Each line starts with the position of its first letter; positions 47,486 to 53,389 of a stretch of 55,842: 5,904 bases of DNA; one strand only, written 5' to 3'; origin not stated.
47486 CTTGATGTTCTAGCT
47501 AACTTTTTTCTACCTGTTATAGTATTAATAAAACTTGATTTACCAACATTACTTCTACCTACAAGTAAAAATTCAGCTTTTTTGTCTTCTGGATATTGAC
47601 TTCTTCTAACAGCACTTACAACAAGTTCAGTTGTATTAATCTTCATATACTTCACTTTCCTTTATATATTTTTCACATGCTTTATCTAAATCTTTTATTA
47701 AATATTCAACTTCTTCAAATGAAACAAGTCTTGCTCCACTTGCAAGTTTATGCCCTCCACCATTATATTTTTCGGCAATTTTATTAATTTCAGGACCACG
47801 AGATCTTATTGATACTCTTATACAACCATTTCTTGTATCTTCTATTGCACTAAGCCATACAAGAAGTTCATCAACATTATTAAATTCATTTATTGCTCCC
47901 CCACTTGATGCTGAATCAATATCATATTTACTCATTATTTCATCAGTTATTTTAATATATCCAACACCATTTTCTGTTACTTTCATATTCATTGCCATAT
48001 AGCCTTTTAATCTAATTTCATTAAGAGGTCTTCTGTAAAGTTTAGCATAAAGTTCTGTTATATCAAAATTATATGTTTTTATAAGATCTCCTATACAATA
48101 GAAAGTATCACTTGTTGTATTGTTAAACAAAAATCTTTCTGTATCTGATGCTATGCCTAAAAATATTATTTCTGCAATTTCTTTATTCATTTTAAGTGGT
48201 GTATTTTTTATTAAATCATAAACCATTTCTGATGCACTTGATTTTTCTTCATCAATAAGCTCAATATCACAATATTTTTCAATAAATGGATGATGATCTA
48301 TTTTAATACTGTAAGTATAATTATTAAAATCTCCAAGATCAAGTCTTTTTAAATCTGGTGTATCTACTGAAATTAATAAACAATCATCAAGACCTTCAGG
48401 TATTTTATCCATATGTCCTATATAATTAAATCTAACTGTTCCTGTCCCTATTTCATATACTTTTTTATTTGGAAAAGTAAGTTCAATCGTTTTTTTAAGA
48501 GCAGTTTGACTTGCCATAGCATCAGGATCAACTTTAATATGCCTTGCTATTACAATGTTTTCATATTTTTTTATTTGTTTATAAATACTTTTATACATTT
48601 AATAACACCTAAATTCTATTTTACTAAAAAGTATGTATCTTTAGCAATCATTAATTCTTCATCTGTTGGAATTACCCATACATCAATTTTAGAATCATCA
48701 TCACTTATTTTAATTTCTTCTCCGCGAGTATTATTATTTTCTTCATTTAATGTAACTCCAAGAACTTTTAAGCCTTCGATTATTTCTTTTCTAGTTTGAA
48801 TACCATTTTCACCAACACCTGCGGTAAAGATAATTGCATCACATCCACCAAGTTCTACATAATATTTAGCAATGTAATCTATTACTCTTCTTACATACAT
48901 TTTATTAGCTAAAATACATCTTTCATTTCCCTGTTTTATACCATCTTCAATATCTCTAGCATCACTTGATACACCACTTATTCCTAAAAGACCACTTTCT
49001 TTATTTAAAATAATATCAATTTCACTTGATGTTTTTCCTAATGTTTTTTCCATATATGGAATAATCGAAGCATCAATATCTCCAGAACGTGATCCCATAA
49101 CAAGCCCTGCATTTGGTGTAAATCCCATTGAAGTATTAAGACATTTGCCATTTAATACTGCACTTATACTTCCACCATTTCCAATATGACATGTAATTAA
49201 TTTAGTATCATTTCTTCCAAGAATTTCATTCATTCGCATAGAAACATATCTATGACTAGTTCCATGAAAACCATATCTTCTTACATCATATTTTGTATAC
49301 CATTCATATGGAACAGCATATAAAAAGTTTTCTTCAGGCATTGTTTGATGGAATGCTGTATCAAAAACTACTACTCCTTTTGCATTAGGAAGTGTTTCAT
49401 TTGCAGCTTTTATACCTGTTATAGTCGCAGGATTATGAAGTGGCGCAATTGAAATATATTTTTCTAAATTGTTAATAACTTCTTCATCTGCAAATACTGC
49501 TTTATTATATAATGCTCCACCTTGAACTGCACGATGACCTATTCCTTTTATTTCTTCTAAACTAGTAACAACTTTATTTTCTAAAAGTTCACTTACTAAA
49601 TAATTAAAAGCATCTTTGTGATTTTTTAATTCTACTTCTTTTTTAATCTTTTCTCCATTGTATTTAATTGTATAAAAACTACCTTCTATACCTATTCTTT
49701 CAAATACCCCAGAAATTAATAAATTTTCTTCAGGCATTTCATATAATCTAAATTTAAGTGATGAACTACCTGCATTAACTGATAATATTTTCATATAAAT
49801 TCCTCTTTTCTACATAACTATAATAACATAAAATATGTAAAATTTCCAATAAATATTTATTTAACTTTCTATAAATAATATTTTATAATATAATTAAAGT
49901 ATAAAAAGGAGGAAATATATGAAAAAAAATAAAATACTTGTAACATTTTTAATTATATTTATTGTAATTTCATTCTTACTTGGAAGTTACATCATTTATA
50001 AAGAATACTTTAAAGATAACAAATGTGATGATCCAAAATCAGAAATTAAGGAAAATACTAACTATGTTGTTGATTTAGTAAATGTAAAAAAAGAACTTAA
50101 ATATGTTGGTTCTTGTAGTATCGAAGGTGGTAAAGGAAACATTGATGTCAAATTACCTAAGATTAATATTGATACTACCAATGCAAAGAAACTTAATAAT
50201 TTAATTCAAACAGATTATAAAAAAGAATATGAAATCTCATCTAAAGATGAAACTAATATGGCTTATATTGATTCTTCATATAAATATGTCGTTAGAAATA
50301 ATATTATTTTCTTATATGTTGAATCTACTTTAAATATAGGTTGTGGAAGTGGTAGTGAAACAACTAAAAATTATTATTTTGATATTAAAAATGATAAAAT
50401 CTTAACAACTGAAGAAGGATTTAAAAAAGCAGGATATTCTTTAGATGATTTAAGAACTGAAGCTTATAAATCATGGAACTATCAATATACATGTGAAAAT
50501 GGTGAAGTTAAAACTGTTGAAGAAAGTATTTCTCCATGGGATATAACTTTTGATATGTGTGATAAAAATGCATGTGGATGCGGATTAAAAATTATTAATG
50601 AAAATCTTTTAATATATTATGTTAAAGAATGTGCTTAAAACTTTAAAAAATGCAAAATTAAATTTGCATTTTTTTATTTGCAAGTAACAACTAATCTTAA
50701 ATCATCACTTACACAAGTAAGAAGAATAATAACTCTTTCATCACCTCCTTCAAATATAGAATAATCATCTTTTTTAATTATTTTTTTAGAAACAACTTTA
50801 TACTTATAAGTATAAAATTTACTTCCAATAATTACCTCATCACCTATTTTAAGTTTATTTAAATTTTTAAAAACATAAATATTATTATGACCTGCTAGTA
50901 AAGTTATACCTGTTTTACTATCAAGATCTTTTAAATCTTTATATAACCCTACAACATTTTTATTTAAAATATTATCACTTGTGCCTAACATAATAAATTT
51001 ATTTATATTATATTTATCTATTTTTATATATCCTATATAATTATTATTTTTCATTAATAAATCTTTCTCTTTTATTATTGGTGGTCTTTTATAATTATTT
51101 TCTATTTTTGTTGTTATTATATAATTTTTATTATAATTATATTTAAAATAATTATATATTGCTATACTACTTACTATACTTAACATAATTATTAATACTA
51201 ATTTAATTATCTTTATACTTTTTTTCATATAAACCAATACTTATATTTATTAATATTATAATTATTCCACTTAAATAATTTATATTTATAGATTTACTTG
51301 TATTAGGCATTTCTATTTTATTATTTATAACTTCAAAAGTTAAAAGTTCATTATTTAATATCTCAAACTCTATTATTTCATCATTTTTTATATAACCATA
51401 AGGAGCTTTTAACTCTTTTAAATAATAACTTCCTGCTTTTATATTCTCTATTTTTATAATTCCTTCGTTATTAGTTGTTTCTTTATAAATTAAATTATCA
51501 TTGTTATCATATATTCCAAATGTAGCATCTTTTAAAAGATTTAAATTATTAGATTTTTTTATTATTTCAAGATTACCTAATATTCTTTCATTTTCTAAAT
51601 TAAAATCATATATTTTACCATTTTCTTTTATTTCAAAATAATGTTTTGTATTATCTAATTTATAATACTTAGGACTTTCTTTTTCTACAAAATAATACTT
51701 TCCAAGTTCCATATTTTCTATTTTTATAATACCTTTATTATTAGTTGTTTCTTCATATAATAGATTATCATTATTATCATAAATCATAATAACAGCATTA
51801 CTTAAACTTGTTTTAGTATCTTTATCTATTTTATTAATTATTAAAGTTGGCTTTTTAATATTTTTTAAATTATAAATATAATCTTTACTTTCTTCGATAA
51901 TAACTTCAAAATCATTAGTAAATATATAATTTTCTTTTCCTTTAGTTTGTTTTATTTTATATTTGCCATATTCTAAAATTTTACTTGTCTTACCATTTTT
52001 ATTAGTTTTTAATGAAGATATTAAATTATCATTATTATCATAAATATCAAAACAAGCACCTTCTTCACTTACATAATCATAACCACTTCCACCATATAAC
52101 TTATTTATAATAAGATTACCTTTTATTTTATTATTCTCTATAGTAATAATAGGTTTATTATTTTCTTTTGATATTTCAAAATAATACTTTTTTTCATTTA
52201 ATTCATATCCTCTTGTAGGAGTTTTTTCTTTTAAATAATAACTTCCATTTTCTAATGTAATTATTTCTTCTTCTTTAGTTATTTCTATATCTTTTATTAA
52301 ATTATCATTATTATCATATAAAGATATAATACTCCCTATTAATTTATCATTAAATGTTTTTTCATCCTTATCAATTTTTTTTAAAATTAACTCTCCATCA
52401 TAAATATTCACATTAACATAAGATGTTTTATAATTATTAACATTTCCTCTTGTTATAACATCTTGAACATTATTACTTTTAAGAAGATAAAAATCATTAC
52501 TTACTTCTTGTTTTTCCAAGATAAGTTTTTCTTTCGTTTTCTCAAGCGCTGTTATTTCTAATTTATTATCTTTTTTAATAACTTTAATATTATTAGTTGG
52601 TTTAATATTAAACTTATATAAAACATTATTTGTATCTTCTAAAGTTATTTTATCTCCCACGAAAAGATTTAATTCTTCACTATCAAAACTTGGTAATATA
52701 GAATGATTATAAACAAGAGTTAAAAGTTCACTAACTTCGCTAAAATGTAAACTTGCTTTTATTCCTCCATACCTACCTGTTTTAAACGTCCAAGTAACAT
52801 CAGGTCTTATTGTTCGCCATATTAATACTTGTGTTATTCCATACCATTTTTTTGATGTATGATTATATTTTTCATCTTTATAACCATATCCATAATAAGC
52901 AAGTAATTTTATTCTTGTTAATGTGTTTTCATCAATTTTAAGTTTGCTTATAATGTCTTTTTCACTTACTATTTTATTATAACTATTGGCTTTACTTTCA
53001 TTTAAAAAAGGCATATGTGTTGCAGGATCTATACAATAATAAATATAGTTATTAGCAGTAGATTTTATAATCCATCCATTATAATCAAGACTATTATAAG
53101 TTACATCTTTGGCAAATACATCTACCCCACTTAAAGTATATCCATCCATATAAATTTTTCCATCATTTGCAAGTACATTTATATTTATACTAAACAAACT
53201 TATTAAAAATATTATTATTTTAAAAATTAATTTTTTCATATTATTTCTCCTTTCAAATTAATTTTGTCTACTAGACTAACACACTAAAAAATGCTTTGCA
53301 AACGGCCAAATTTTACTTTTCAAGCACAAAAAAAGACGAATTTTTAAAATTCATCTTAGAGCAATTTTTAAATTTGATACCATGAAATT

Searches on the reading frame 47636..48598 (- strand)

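Call 55: search_protein_families(library=pfam, proteins=[window:47636-48598:-], max_evalue=0.0001)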
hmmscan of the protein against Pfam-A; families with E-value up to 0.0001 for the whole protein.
window:47636-48598:- (320 aa): 2 families
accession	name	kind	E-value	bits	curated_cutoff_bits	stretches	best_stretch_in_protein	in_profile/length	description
PF01368.27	DHH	-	6e-13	49.6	28.1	1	14-149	1-125/125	DHH family, N-terminal domain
PF02272.25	DHHA1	-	4.5e-10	40.4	25.9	1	224-309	10-101/102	DHHA1 domain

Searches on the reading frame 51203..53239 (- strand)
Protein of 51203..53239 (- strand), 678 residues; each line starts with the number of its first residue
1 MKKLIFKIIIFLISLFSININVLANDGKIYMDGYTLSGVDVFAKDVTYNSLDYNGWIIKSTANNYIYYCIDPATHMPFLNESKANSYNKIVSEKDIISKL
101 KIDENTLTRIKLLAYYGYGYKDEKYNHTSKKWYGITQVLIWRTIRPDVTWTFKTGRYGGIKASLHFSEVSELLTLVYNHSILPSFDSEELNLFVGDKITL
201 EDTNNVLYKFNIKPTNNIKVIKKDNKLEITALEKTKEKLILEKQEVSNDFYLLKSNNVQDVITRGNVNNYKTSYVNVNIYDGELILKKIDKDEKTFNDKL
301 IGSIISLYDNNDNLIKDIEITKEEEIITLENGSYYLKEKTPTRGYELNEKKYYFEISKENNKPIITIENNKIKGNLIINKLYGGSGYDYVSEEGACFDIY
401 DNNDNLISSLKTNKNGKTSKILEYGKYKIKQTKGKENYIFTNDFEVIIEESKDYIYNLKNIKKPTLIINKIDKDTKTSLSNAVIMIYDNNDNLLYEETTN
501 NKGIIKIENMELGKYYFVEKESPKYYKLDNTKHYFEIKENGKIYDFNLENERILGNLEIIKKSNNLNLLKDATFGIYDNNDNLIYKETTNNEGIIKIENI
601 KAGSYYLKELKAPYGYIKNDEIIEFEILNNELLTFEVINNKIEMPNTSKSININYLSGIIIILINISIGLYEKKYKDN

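Call 46: search_protein_families(library=pfam, proteins=[window:51203-53239:-], max_evalue=0.0001)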
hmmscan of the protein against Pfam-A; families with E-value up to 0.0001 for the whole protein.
window:51203-53239:- (678 aa): 4 families
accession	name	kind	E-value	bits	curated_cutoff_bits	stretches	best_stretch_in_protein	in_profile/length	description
PF17802.7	SpaA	-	4.3e-53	177.9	23.1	4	555-639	1-89/91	Prealbumin-like fold domain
PF17210.9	SdrD_B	-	5.1e-08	33.5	29.7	0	473-527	18-71/112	SdrD B-like domain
PF11974.14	bMG3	-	2.3e-07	31.1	34.9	0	475-510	24-59/103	Bacterial alpha-2-macroglobulin MG3 domain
PF08341.16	TED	-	9.3e-06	26.5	22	1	67-144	2-70/102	Thioester domain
